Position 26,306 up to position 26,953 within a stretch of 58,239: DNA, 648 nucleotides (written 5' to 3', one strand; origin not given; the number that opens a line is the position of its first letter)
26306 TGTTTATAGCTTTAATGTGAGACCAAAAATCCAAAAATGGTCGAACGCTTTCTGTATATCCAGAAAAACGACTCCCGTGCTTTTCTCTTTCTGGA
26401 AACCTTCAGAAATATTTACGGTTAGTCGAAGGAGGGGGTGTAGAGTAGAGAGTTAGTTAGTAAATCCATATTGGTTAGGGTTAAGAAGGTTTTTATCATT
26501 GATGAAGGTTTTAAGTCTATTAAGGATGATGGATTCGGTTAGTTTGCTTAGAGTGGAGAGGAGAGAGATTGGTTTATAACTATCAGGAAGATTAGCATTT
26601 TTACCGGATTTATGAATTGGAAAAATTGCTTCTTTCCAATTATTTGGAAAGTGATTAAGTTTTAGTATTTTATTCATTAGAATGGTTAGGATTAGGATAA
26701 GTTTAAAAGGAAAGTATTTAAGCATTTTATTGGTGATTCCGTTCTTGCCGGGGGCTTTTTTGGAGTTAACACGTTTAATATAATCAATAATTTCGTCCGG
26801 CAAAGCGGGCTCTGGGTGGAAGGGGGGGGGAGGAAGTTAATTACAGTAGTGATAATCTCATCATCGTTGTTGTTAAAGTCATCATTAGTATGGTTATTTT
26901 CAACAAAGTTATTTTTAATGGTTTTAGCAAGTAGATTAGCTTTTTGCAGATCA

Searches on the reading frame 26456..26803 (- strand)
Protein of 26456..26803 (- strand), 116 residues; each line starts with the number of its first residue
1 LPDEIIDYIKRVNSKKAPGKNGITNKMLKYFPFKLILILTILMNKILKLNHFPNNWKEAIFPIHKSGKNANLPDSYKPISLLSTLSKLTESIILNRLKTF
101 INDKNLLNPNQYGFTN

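Call 57: search_protein_families(library=pfam, proteins=[window:26456-26803:-], max_evalue=0.001)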
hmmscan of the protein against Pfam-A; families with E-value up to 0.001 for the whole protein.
window:26456-26803:- (116 aa): 1 family
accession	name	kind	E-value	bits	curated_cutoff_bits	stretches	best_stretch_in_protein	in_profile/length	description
PF00078.32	RVT_1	-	1.7e-05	25.1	29.6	1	63-115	1-45/205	Reverse transcriptase (RNA-dependent DNA polymerase)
